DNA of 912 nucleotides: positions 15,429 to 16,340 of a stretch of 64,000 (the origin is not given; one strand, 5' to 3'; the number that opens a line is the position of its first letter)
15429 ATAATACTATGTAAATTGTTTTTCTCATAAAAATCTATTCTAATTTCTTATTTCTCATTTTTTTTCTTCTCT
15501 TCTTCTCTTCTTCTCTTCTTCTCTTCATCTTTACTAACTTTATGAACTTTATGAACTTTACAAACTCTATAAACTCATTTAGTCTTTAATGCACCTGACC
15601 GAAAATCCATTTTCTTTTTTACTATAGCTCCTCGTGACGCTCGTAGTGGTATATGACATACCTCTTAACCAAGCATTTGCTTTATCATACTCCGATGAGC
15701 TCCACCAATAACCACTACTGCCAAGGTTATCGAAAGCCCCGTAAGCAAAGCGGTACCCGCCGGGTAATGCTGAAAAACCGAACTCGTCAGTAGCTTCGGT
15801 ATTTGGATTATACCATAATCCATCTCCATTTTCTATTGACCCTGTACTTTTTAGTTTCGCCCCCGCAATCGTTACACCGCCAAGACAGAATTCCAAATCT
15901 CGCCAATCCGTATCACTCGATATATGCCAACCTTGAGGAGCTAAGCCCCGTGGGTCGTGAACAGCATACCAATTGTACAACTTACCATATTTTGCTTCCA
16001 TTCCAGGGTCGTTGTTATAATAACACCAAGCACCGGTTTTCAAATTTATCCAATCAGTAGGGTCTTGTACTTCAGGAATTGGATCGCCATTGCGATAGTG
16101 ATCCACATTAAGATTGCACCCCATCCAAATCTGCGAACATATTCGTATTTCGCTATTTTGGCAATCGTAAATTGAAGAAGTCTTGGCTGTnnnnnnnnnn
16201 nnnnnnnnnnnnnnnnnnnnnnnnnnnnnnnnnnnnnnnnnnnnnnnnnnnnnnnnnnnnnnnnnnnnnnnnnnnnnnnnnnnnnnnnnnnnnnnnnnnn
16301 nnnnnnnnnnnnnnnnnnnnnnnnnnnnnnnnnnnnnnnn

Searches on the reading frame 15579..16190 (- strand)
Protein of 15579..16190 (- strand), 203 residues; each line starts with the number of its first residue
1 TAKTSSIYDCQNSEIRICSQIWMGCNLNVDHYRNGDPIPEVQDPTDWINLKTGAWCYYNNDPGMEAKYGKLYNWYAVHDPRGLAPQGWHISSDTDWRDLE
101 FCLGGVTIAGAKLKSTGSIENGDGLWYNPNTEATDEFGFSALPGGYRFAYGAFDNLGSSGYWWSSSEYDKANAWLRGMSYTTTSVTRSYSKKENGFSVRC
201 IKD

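Call 46: search_solved_structures(query=A2, max_evalue=1)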
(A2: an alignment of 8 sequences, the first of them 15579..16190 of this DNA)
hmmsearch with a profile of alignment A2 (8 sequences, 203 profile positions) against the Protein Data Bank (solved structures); distinct sequences matched with E-value up to 1: 5.
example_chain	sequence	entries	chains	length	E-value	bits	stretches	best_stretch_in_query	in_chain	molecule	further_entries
7kjo_A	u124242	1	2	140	0.035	17.2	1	129-193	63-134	Pleckstrin homology domain-containing family A member 7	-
7kjz_A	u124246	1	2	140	0.035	17.2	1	129-193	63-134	Pleckstrin homology domain-containing family A member 7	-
12nz_A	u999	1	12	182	0.099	15.7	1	78-133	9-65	GH26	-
5kqg_A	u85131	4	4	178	0.18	14.9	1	78-149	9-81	Low molecular weight phosphotyrosine protein phosphatase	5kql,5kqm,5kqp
7kk7_A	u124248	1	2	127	0.63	13.1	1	129-184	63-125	Pleckstrin homology domain-containing family A member 7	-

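Call 57: predict_structure(alignment_id=A4)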
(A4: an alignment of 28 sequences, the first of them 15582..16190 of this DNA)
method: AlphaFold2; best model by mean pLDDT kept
length: 203 residues; sequences in the alignment: 28
mean_pLDDT: 86.3   pTM: 0.85
mean pLDDT of the five models: 86.3, 79.9, 76.3, 65.4, 52.3
residues with pLDDT >= 90: 114; 70-90: 60; 50-70: 22; < 50: 7
segments of 3 or more residues with pLDDT < 50: 1-7
pLDDT, mean of each block of 10 residues (from residue 1): 44 88 91 94 81 80 71 96 96 98 96 79 69 81 88 89 97 95 95 95 96
secondary structure, 60 per line:
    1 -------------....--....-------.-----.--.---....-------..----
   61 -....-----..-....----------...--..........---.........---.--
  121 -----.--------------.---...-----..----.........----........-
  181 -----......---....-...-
elements in order: E14-17 E20-23 H44-47 H62-65 H74-77 E88-90 H93-102 H106-113 E145-147 E159-167 E172-179 E186-191 E195-198 E200-202

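Call 59: fold_search(model_id=the predicted structure, library=pdb)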
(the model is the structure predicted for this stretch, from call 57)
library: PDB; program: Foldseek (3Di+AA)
matches with E <= 10: 121; with E <= 0.001: 0
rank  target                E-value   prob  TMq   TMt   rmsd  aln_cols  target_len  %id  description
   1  8oks_B                1.2e-01  0.72  0.18  0.31   3.7        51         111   20  Crystal structure of Bdellovibrio bacteriovorus Bd2740 C-terminal domain (released 2023-10-25)
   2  8oks_A                1.6e-01  0.66  0.18  0.32   3.7        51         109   20  Crystal structure of Bdellovibrio bacteriovorus Bd2740 C-terminal domain (released 2023-10-25)
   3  4eps                  3.1e-01  0.15  0.31  0.14  13.1       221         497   14  Crystal structure of a fimbrial protein (BACOVA_04982) from Bacteroides ovatus ATCC 8483 at 1.85 A resolution (released 2012-06-13)
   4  7qaj_B                3.1e-01  0.03  0.14  0.21  16.1       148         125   14  ZK002 with Anti-angiogenic and Anti-inflamamtory Properties (released 2023-06-14)
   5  1ukm_B                3.8e-01  0.06  0.16  0.25  14.5       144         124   12  Crystal structure of EMS16, an Antagonist of collagen receptor integrin alpha2beta1 (GPIa/IIa) (released 2003-11-04)
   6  7qaj_H                5.3e-01  0.06  0.21  0.31  16.7       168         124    6  ZK002 with Anti-angiogenic and Anti-inflamamtory Properties (released 2023-06-14)
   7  1v7p_B                7.2e-01  0.08  0.25  0.36  16.6       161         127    8  Structure of EMS16-alpha2-I domain complex (released 2004-09-07)
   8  1sb2_B                8.2e-01  0.08  0.13  0.21  13.7        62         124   11  High resolution Structure determination of rhodocetin (released 2005-02-01)
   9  3gpr_B                1.0e+00  0.16  0.17  0.26   5.8        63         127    6  Crystal structure of rhodocetin (released 2009-12-15)
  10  7qaj_F                1.8e+00  0.02  0.15  0.23  16.4       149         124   14  ZK002 with Anti-angiogenic and Anti-inflamamtory Properties (released 2023-06-14)
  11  3wbp_A                2.3e+00  0.01  0.13  0.19  16.2       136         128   13  Crystal structure of carbohydrate recognition domain of Blood Dendritic Cell Antigen-2 (BDCA2) lectin (crystal form-1) (released 2013-12-25)
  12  7e5t_D                2.3e+00  0.01  0.08  0.05  13.2        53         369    9  Crystal structure of Fsa2 (released 2021-06-30)
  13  8yod_C                2.8e+00  0.02  0.16  0.07  11.8        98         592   11  structure of phage T6 apo full-length topoisomerase II (released 2024-09-25)
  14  5b1r                  3.0e+00  0.11  0.17  0.29   3.0        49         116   12  Crystal structure of mouse CD72a CTLD (released 2016-10-19)
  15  4k4o                  3.0e+00  0.03  0.13  0.13   6.2        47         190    6  The DNA Gyrase B ATP binding domain of Enterococcus faecalis in complex with a small molecule inhibitor (released 2014-01-15)
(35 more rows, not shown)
